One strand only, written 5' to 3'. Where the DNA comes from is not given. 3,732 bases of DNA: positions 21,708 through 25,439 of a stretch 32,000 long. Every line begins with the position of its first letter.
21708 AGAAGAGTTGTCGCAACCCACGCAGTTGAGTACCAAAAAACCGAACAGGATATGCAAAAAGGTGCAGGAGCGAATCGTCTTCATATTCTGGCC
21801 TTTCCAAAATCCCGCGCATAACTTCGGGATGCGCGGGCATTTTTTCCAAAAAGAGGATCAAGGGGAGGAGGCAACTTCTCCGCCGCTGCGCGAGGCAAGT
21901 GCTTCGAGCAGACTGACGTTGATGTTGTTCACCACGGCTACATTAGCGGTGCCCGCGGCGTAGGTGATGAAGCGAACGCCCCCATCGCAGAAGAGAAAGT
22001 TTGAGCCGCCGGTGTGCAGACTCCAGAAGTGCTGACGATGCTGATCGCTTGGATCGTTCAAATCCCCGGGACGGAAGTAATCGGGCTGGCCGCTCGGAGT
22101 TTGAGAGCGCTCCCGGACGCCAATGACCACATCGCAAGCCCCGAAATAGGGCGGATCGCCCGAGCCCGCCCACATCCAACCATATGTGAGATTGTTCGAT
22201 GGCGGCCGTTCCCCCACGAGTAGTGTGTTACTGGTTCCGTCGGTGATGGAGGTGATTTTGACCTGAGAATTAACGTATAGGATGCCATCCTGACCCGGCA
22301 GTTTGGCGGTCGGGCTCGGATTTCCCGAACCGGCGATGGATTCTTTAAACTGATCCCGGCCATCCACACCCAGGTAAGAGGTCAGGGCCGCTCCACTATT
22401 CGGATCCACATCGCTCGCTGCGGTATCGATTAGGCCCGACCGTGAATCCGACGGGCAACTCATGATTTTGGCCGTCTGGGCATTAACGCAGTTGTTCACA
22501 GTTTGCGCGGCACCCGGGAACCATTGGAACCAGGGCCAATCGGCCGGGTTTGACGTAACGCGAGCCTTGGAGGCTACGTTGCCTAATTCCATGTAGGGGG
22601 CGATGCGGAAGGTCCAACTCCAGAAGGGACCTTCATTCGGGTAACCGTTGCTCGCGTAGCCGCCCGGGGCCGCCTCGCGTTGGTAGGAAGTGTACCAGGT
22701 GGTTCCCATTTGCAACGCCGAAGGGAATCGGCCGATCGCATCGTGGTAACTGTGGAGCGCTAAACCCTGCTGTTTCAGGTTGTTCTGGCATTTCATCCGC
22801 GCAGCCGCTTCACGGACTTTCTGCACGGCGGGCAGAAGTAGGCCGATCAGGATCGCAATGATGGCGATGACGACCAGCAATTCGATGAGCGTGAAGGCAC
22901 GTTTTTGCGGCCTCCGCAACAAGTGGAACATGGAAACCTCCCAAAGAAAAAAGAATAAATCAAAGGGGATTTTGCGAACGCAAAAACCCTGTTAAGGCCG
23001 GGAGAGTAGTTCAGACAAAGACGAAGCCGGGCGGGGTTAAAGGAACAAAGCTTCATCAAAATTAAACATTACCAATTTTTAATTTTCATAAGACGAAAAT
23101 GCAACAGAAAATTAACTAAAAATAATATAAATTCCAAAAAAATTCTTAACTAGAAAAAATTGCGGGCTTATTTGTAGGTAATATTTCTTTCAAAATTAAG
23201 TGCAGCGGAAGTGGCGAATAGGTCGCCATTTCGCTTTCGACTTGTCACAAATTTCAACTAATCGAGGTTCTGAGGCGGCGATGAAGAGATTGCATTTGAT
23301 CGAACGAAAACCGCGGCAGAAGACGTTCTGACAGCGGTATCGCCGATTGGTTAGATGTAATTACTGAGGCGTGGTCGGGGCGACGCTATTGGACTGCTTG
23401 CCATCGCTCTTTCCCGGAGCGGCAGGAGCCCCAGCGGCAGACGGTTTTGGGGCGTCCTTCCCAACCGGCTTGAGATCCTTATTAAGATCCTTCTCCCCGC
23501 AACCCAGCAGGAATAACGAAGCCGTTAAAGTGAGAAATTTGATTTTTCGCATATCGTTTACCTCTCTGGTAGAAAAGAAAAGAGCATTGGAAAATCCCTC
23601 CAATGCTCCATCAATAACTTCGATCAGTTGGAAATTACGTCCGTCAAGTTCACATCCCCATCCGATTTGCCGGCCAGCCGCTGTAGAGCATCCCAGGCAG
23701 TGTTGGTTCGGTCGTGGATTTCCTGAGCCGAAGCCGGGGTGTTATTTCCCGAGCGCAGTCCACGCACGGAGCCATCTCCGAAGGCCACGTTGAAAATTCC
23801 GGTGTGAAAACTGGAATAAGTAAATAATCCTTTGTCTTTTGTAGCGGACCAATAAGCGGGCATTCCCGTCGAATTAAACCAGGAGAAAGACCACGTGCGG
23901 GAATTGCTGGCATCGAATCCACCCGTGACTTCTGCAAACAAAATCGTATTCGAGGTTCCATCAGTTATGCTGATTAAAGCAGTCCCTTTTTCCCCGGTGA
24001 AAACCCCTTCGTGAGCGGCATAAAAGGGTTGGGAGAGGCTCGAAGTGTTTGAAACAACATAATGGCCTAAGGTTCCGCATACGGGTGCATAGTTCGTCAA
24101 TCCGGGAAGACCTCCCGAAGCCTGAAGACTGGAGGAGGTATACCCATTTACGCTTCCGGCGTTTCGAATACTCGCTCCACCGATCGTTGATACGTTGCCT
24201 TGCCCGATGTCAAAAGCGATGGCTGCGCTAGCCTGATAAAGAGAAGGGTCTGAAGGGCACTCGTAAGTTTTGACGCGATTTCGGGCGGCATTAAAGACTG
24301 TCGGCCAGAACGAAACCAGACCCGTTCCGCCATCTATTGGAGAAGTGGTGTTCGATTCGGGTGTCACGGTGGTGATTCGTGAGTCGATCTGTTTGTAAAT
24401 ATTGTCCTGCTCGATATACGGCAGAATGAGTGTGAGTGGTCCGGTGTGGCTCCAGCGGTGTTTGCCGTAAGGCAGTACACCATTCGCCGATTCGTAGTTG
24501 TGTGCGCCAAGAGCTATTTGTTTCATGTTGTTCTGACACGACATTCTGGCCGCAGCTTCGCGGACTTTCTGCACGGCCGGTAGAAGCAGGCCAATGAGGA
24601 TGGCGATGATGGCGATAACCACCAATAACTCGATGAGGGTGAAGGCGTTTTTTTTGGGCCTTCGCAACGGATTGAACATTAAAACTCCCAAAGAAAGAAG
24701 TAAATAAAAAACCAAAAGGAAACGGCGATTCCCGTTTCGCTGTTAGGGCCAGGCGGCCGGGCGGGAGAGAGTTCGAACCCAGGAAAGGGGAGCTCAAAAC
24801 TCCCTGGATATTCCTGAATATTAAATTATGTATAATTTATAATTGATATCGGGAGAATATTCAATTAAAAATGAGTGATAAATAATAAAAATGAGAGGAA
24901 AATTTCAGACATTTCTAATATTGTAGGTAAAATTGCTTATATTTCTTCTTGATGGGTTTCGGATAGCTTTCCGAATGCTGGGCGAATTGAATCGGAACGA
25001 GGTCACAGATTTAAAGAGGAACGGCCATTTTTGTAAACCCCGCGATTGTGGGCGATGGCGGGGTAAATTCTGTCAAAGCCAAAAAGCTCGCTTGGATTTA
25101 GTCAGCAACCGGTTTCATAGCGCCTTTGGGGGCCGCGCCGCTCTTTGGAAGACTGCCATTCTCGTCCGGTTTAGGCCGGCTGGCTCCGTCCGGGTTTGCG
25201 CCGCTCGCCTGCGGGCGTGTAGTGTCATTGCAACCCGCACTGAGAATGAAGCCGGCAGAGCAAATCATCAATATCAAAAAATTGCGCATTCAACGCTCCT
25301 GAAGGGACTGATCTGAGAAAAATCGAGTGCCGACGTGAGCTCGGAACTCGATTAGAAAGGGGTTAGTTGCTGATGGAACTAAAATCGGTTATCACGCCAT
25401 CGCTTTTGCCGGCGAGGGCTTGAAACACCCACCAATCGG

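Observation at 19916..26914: Array of four autonomous two-gene cassettes: H-X9-DG/DUF1559 pseudopilin-like protein plus a mini-lipoprotein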

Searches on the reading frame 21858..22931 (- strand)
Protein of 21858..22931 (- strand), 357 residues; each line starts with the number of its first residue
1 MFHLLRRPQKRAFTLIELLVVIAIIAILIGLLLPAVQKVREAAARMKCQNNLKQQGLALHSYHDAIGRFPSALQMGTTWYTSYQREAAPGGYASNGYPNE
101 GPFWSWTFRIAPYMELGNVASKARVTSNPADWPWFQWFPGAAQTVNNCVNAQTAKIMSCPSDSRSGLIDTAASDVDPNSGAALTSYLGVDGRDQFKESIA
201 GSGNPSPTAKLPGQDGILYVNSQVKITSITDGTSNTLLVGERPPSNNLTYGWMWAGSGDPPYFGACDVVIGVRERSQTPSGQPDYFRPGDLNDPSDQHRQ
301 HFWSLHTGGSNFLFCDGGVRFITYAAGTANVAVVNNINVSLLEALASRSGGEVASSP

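Call 3: search_protein_families(library=pfam, proteins=[window:21858-22931:-], max_evalue=1)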
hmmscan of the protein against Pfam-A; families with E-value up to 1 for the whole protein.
window:21858-22931:- (357 aa): 3 families
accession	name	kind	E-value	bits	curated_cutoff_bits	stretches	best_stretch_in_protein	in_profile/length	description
PF07596.16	SBP_bac_10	-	1.1e-40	140.8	23.3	1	37-324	1-263/268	Protein of unknown function (DUF1559)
PF07963.17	N_methyl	-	2.1e-08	33.8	21.2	1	9-33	3-27/27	Prokaryotic N-terminal methylation motif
PF11773.13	ComGE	-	0.036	14.4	25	1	15-50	2-37/82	Competence system putative prepilin ComGE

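Call 4: search_protein_families(library=ncbifam, proteins=[window:21858-22931:-], max_evalue=1)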
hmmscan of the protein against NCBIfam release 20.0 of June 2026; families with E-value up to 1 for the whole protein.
window:21858-22931:- (357 aa): 16 families
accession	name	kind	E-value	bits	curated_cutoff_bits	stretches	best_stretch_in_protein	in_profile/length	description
TIGR01710.1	typeII_sec_gspG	equivalog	7.2e-10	39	88.85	1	11-107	1-96/134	type II secretion system major pseudopilin GspG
TIGR04294.2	pre_pil_HX9DG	domain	2.2e-08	33.6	19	1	302-323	1-22/22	H-X9-DG-CTERM domain-containing protein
NF040999.1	pilin_ComGC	equivalog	4.9e-07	29.9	75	1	11-49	2-40/84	competence type IV pilus major pilin ComGC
NF041013.1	T4P_ComGE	equivalog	5.8e-07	29.5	49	1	10-49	3-42/83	competence type IV pilus minor pilin ComGE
NF007862.0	PRK10574.1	equivalog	1.1e-06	28.8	138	1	9-44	3-38/145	prepilin peptidase-dependent pilin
TIGR02532.1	IV_pilin_GFxxxE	domain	1.7e-06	27.7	16.3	1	10-32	1-23/24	prepilin-type N-terminal cleavage/methylation domain-containing protein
NF041775.1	typeIV_PilA_Myxo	equivalog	2.1e-06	27.9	400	1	8-64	8-64/214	type IV pilin protein PilA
TIGR01708.2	typeII_sec_gspH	equivalog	2.2e-05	24.5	80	1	11-46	2-43/169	type II secretion system minor pseudopilin GspH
TIGR02596.1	TIGR02596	subfamily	3.4e-05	24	70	1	13-43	1-31/196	Verru_Chthon cassette protein D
NF040982.1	ComGD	equivalog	0.00087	19.7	70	1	10-48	1-40/139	competence type IV pilus minor pilin ComGD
TIGR01707.1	gspI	equivalog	0.0013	19.2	44.35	1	13-47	2-36/101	type II secretion system minor pseudopilin GspI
TIGR02599.1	TIGR02599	subfamily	0.0015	17.8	256.5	1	12-52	1-41/361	Verru_Chthon cassette protein C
NF041002.1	pilin_ComGF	equivalog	0.0064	16.7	80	1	11-46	2-37/139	competence type IV pilus minor pilin ComGF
NF047828.1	T3SSXpsI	equivalog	0.0071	16.4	150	1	11-45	2-40/132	type II secretion system protein XpsI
NF007800.0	PRK10506.1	equivalog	0.019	14.8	158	1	9-31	7-29/163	prepilin peptidase-dependent protein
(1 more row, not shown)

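Call 22: find_related_loci(query=window:21858-22931:-, collection=metagenome_contigs, flank=6000)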
Query window:21858-22931:- (357 aa) in metagenome_contigs; peptide patterns used: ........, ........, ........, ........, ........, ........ (x = any residue, [..] = any of these).
600 stretches matched a pattern (row limit reached: there are more); 586 encode a relative of the query (tblastn E <= 1e-3); the best 80 are kept; 80 distinct loci.
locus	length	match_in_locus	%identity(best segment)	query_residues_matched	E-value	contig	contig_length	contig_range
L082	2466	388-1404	60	4-357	4e-127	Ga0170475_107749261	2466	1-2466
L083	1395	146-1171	59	9-357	2e-128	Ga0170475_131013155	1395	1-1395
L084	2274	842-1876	58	3-353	2e-124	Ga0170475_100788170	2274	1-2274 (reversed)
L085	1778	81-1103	58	3-352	3e-121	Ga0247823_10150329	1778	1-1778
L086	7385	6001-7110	56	7-357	5e-111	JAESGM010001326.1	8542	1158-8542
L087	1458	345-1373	53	9-357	3e-111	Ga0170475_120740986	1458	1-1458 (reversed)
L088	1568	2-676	71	130-357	5e-104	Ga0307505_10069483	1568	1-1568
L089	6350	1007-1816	54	68-355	3e-95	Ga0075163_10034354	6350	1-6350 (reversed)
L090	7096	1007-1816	54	68-355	3e-95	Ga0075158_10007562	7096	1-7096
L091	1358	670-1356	55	68-314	7e-90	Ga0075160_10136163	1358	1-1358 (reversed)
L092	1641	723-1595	37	9-356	2e-52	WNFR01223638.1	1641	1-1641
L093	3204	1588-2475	39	7-353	2e-50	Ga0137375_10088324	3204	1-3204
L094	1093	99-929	41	10-353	6e-53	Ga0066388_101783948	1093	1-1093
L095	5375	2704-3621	42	6-338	6e-48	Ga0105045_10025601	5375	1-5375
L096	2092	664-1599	36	7-357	4e-46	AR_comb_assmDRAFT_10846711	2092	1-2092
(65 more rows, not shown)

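Call 32: search_solved_structures(query=window:21858-22931:-, max_evalue=1)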
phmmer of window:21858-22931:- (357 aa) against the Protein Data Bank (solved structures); distinct sequences matched with E-value up to 1: 17.
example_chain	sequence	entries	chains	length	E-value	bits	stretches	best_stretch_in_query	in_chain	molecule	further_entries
9egp_A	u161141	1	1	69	8e-07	31.4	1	8-66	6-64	Geopilin domain 1 protein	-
7tgg_A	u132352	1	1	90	0.00019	23.6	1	8-61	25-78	Geopilin domain 1 protein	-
5wda_A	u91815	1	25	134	0.00024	23.3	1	13-106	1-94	General secretion pathway protein G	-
8pfb_G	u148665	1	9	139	0.00069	21.7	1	13-65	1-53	Type IV pilin PilE1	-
2m7g_A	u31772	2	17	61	0.0025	19.9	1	13-62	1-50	Geopilin domain 1 protein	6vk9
9laa_A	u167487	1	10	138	0.0045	19.1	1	7-38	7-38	Type IV pilin protein PilA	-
8tj2_C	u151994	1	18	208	0.0074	18.4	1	13-69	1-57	Type IV major pilin protein PilA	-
2hi2_A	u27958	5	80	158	0.019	17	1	13-70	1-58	Fimbrial protein | PilA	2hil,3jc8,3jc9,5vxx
8p3b_A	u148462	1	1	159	0.02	16.9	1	13-45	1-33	Fimbrial protein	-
5kua_A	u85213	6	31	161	0.021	16.9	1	13-46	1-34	pilin | Neisseria meningitidis PilE variant SB-GATDH | Neisseria meningitidis PilE, SB-DATDH variant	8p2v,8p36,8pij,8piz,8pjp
1ay2_A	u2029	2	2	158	0.022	16.8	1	13-70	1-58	TYPE 4 PILIN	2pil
6xxd_A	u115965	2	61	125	0.025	16.6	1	13-43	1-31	PilA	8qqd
6gv9_A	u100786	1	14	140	0.049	15.7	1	13-44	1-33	Prepilin peptidase-dependent protein D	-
8tum_e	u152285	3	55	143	0.11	14.5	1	13-54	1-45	Type IV major pilin protein PilA | Pilin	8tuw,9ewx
1oqw_A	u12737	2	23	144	0.13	14.2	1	13-52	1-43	Fimbrial protein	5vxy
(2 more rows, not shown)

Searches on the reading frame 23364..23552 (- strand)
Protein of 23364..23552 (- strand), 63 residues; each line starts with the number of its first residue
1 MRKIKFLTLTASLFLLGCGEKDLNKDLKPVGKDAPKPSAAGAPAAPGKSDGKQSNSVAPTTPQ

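Call 3: search_protein_families(library=pfam, proteins=[window:23364-23552:-], max_evalue=1)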
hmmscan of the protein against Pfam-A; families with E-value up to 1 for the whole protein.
seq(63 aa): 0 families

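Call 4: search_protein_families(library=ncbifam, proteins=[window:23364-23552:-], max_evalue=1)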
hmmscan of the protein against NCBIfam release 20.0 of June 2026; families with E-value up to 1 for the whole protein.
seq(63 aa): 3 families
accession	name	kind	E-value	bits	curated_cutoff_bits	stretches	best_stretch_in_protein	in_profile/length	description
NF047408.1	SA0632_fam_LP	equivalog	0.0051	16.4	70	1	1-27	1-31/68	SA0632 family lipoprotein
NF047847.2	SS_mature_LptM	equivalog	0.058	13.5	27.7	1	1-19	1-21/31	LPS translocon maturation chaperone LptM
NF041193.1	lipo_SP0191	subfamily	0.069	13.2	75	1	1-26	1-26/190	SP0191 family lipoprotein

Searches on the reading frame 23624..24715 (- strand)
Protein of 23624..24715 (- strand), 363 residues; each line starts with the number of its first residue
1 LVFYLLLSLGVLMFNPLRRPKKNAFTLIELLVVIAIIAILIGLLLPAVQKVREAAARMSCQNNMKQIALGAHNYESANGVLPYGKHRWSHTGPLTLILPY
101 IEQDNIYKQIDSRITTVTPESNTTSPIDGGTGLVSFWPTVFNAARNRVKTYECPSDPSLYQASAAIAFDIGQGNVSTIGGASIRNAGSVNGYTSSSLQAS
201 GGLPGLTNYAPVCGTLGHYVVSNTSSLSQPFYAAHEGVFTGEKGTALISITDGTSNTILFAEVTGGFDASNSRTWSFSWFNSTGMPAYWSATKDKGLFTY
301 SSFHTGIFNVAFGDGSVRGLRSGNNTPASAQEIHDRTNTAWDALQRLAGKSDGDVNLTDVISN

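Call 3: search_protein_families(library=pfam, proteins=[window:23624-24715:-], max_evalue=1)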
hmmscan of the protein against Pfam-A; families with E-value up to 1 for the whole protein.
window:23624-24715:- (363 aa): 3 families
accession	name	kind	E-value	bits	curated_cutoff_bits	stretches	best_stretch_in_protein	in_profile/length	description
PF07596.16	SBP_bac_10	-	3.2e-38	132.7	23.3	1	49-320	1-261/268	Protein of unknown function (DUF1559)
PF07963.17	N_methyl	-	2.4e-08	33.7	21.2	1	20-45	2-27/27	Prokaryotic N-terminal methylation motif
PF11773.13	ComGE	-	0.021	15.2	25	1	27-68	2-43/82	Competence system putative prepilin ComGE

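Call 4: search_protein_families(library=ncbifam, proteins=[window:23624-24715:-], max_evalue=1)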
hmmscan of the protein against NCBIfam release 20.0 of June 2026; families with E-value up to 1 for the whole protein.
window:23624-24715:- (363 aa): 16 families
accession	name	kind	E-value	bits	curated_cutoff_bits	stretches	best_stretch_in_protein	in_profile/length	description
NF040999.1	pilin_ComGC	equivalog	1.9e-08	34.4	75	1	23-75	2-54/84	competence type IV pilus major pilin ComGC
NF041013.1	T4P_ComGE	equivalog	9.6e-08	32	49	1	21-69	2-50/83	competence type IV pilus minor pilin ComGE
TIGR04294.2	pre_pil_HX9DG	domain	2.3e-07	30.4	19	1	301-319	2-20/22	H-X9-DG-CTERM domain-containing protein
TIGR01710.1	typeII_sec_gspG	equivalog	2e-06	27.9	88.85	1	24-82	2-60/134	type II secretion system major pseudopilin GspG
NF007862.0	PRK10574.1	equivalog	2.1e-06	27.9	138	1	21-56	3-38/145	prepilin peptidase-dependent pilin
TIGR02532.1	IV_pilin_GFxxxE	domain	2.9e-06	26.9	16.3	1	23-44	2-23/24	prepilin-type N-terminal cleavage/methylation domain-containing protein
TIGR02596.1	TIGR02596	subfamily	2.9e-05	24.3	70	1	25-55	1-31/196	Verru_Chthon cassette protein D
NF041775.1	typeIV_PilA_Myxo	equivalog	4e-05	23.7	400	1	20-67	8-55/214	type IV pilin protein PilA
TIGR01708.2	typeII_sec_gspH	equivalog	4.1e-05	23.6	80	1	25-58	4-38/169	type II secretion system minor pseudopilin GspH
NF040982.1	ComGD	equivalog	0.00066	20.1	70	1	22-58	1-38/139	competence type IV pilus minor pilin ComGD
TIGR01707.1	gspI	equivalog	0.0011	19.4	44.35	1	25-59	2-36/101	type II secretion system minor pseudopilin GspI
TIGR02599.1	TIGR02599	subfamily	0.0012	18.1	256.5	1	24-62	1-39/361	Verru_Chthon cassette protein C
NF041002.1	pilin_ComGF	equivalog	0.0084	16.3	80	1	23-58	2-37/139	competence type IV pilus minor pilin ComGF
NF047828.1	T3SSXpsI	equivalog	0.048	13.7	150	1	24-89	3-77/132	type II secretion system protein XpsI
NF007800.0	PRK10506.1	equivalog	0.049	13.5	158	1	21-43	7-29/163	prepilin peptidase-dependent protein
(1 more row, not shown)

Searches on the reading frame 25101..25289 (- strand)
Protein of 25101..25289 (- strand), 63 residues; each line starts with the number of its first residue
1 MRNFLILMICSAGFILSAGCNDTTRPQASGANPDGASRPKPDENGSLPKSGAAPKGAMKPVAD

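Call 3: search_protein_families(library=pfam, proteins=[window:25101-25289:-], max_evalue=1)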
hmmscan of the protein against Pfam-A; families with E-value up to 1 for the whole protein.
seq(63 aa): 0 families

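Call 4: search_protein_families(library=ncbifam, proteins=[window:25101-25289:-], max_evalue=1)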
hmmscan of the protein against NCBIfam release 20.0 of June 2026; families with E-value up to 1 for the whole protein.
seq(63 aa): 0 families

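Call 15: find_homologous_proteins(query=window:25101-25289:-, max_evalue=10)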
Query seq(63 aa) (63 aa): 1 proteins with E <= 10 among 1 candidates.
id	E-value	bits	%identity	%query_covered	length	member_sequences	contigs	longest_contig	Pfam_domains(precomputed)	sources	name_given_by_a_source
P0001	2.0e-34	134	100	100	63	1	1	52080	-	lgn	-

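Call 16: find_encoding_contigs(protein=P0001, flank=10000, max_places=6)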
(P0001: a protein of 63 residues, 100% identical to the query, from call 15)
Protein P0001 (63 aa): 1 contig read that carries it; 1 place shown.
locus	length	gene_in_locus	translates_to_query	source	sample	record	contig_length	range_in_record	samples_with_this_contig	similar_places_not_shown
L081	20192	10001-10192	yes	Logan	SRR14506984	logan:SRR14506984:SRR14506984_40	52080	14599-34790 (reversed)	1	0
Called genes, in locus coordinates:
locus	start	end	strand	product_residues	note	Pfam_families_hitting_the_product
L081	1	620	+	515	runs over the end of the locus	PF00070:Pyr_redox (faint), PF01266:DAO, PF01494:FAD_binding_3 (weak), PF01593:Amino_oxidase, PF03486:HI0933_like (faint), PF07992:Pyr_redox_2 (faint), PF12831:FAD_oxidored (weak), PF13450:NAD_binding_8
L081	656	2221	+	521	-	PF00890:FAD_binding_2 (faint), PF01266:DAO, PF01593:Amino_oxidase, PF07992:Pyr_redox_2 (faint), PF12831:FAD_oxidored (weak), PF13450:NAD_binding_8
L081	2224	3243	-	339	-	-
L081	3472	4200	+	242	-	-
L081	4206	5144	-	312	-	PF00149:Metallophos, PF12850:Metallophos_2 (faint)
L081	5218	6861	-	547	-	PF00069:Pkinase, PF07714:PK_Tyr_Ser-Thr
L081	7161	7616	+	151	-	-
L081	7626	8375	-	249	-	PF00696:AA_kinase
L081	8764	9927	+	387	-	PF07963:N_methyl (weak), PF07596:SBP_bac_10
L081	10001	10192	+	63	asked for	-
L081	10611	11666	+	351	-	PF07963:N_methyl, PF07596:SBP_bac_10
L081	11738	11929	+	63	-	-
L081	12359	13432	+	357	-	PF07963:N_methyl, PF07596:SBP_bac_10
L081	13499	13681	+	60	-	-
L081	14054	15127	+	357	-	PF07963:N_methyl, PF07596:SBP_bac_10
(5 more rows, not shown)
